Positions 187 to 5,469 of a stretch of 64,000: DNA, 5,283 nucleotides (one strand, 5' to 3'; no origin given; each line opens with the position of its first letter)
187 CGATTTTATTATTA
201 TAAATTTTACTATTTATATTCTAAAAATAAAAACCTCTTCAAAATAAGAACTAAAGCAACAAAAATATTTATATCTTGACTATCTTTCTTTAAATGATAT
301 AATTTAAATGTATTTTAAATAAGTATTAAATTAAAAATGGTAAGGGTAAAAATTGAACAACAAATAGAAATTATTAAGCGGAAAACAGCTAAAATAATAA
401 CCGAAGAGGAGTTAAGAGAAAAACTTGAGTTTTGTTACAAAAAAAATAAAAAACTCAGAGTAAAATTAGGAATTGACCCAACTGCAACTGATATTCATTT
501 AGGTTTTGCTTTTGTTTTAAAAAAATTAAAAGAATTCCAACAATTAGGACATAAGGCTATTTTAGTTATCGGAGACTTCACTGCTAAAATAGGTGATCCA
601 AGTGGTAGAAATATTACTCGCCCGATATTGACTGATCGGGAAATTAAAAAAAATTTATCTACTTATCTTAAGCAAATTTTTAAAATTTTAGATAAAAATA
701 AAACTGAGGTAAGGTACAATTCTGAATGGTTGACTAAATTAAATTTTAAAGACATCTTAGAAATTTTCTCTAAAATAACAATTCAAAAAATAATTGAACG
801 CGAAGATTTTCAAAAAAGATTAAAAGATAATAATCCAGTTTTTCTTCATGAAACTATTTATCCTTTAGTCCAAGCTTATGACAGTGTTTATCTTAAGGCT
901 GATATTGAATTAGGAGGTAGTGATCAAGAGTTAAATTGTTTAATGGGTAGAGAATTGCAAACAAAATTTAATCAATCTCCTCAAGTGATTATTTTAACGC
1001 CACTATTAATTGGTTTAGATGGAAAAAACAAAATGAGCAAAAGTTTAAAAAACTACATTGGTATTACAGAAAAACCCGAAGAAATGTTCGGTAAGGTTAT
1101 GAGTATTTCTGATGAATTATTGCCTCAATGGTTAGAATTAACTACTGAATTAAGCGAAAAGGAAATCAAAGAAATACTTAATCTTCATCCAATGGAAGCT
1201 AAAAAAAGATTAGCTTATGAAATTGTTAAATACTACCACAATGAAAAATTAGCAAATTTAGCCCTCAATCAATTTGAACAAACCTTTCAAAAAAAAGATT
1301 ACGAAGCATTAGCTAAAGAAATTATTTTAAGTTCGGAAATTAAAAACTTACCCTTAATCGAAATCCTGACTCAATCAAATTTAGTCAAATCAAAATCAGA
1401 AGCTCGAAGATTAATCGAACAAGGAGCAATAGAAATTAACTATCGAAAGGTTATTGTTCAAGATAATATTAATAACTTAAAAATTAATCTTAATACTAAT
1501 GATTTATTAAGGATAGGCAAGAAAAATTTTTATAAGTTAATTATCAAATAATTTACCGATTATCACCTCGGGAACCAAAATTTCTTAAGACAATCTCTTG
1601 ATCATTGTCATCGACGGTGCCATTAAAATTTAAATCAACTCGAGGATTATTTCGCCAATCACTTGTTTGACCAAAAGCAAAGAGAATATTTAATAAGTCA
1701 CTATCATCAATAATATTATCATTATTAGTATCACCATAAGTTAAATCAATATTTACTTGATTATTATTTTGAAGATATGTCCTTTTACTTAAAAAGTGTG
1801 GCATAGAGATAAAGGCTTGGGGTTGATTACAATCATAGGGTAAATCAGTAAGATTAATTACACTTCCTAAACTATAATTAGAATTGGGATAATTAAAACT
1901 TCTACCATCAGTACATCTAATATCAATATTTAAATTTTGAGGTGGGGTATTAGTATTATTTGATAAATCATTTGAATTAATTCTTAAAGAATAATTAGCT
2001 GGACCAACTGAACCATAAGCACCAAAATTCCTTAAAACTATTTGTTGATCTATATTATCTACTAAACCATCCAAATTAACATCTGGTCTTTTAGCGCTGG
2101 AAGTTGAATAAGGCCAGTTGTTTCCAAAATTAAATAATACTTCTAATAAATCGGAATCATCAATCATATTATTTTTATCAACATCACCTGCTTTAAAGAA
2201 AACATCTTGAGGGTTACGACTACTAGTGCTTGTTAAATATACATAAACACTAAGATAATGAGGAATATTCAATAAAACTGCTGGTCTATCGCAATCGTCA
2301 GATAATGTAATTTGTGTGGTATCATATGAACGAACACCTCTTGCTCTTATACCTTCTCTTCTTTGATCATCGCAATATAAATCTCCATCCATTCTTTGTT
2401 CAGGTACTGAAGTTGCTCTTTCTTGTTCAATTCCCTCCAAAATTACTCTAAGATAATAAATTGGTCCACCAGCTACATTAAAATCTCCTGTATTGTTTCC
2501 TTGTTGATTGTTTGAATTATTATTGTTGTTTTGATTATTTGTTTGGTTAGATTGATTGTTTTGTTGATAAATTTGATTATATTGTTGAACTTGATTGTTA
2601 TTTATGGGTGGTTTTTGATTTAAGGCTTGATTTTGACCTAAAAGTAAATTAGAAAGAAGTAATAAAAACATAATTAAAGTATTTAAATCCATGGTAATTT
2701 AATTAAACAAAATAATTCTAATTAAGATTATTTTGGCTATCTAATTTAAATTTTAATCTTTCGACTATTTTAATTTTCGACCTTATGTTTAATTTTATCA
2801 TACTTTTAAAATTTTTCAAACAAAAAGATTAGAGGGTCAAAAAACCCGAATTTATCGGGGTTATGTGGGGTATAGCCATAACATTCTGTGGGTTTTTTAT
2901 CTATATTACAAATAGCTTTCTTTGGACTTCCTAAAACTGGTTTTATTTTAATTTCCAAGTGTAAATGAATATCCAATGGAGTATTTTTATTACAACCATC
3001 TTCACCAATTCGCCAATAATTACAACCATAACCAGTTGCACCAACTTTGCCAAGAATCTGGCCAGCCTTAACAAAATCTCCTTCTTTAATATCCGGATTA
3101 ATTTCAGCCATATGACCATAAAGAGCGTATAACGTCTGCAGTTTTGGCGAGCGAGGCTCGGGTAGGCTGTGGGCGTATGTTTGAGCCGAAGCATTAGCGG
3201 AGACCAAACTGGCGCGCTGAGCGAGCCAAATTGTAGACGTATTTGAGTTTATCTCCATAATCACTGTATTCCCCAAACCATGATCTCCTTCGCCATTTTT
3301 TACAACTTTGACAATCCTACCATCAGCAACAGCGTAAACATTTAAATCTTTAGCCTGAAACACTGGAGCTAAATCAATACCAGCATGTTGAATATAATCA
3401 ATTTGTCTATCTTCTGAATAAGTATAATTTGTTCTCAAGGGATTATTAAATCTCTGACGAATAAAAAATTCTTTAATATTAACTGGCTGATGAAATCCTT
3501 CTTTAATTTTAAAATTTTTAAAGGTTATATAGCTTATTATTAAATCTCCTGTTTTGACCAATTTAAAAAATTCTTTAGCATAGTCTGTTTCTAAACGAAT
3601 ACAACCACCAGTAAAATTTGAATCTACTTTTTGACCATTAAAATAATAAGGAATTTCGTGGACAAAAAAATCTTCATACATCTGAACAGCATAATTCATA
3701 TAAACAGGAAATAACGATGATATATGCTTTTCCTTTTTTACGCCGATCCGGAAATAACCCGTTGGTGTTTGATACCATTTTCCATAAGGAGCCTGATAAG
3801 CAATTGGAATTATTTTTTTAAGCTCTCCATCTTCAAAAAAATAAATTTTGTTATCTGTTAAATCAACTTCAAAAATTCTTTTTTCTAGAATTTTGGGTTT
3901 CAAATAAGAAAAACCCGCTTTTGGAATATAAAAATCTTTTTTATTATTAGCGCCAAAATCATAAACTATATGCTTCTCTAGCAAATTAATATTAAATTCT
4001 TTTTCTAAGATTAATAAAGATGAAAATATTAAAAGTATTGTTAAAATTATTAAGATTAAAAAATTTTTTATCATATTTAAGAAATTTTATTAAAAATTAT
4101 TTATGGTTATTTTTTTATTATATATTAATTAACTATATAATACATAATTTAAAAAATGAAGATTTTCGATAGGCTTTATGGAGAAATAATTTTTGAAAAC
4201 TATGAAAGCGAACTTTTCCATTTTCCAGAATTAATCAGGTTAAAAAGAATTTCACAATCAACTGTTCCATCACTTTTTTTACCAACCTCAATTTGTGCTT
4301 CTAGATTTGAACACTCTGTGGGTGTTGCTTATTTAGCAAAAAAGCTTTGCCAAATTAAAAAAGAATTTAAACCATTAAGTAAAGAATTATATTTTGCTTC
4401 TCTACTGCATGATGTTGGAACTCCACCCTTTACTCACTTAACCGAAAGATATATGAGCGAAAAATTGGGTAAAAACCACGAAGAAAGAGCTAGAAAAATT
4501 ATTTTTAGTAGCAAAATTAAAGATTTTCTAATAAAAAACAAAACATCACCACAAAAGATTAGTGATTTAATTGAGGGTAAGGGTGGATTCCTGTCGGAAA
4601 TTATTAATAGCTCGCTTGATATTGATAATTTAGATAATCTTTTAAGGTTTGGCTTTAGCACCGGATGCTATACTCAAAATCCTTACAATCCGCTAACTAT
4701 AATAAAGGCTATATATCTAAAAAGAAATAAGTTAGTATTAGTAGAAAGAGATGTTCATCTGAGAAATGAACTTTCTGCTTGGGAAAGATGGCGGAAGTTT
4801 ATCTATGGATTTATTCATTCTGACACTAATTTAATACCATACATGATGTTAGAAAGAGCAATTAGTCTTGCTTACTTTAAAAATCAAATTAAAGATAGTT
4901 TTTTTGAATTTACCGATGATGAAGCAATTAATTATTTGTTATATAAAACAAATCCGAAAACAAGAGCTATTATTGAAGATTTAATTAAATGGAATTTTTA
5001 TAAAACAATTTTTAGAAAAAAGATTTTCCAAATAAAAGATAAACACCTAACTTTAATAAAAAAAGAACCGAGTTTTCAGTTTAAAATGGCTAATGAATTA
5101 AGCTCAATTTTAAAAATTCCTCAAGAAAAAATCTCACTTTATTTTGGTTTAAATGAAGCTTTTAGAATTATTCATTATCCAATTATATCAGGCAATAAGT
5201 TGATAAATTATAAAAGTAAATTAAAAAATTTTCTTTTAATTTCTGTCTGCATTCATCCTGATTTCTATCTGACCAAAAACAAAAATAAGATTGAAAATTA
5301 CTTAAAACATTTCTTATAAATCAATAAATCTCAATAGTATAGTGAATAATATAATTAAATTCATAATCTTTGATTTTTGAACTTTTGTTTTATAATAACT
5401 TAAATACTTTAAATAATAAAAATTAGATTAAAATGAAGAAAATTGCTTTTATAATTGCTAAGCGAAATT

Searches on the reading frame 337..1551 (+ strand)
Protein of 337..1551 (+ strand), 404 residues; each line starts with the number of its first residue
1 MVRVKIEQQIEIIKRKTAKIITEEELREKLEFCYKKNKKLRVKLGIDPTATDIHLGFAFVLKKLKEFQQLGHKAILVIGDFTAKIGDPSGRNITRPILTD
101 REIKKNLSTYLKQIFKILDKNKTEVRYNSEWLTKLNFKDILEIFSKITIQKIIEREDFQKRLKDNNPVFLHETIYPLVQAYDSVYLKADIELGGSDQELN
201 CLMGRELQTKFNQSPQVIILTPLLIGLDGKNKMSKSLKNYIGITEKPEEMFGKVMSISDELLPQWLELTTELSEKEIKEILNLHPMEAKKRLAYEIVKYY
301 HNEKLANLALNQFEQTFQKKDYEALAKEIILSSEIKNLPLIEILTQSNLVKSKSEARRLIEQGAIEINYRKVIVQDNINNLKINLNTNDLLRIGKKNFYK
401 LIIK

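Call 32: search_protein_families(library=pfam, proteins=[window:337-1551:+], max_evalue=0.001)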
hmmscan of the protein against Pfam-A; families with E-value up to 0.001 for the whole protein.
window:337-1551:+ (404 aa): 3 families
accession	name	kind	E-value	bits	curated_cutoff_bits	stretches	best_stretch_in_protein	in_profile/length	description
PF00579.31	tRNA-synt_1b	-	2.8e-75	253.8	21.1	1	35-318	1-292/292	tRNA synthetases class I (W and Y)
PF22421.1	SYY_C-terminal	-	1.8e-08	34.6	27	1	336-399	17-81/83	Tyrosine--tRNA ligase SYY-like C-terminal domain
PF01479.30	S4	-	5.8e-06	26.4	22.8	1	340-372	3-35/48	S4 domain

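Call 84: find_encoding_contigs(protein=window:337-1551:+, flank=10000, max_places=1)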
Protein window:337-1551:+ (404 aa): 1 contig read that carries it; 1 place shown.
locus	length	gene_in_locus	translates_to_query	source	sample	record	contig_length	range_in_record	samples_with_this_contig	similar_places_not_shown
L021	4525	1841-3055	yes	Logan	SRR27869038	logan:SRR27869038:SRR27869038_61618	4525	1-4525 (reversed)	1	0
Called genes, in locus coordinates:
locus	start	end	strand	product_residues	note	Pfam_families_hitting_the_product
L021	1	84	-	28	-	?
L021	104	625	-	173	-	PF03358:FMN_red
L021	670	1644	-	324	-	PF01933:CofD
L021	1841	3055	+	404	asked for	PF00579:tRNA-synt_1b, PF22421:SYY_C-terminal, PF01479:S4 (weak)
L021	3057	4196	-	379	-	-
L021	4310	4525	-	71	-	?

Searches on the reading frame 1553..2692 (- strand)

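Call 32: search_protein_families(library=pfam, proteins=[window:1553-2692:-], max_evalue=0.001)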
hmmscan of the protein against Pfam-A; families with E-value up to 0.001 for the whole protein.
window:1553-2692:- (379 aa): 1 family
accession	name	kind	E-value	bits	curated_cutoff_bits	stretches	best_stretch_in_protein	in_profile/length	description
PF00404.24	Dockerin_1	-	0.00051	20.6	22.9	1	168-221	1-54/57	Dockerin type I domain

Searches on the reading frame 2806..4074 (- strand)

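Call 32: search_protein_families(library=pfam, proteins=[window:2806-4074:-], max_evalue=0.001)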
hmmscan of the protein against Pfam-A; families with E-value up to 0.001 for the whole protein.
window:2806-4074:- (422 aa): 2 families
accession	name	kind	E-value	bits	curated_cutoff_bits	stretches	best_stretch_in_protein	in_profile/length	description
PF01551.29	Peptidase_M23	-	5.5e-14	52.6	28.7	2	314-375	44-87/96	Peptidase family M23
PF03734.19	YkuD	-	9.5e-12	46.2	23.4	1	66-179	2-144/146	L,D-transpeptidase catalytic domain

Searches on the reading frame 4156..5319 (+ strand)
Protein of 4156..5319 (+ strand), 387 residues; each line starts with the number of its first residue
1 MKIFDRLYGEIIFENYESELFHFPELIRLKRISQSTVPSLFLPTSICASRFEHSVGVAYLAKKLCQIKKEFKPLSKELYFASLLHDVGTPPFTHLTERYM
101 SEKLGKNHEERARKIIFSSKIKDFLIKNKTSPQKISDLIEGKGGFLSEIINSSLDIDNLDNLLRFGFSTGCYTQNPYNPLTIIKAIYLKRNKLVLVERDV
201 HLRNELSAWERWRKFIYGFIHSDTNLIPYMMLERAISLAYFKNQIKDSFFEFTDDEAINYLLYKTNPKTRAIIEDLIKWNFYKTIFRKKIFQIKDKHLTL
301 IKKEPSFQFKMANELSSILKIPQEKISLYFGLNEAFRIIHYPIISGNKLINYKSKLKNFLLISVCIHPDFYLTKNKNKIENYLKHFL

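Call 32: search_protein_families(library=pfam, proteins=[window:4156-5319:+], max_evalue=0.001)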
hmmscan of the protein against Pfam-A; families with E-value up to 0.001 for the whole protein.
window:4156-5319:+ (387 aa): 2 families
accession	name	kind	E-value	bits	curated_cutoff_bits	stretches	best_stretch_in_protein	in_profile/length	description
PF01966.28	HD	-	1e-11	45.6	22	1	50-162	1-113/116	HD domain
PF08668.18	HDOD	-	1.4e-05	25.1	22.9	1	51-113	96-156/196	HDOD domain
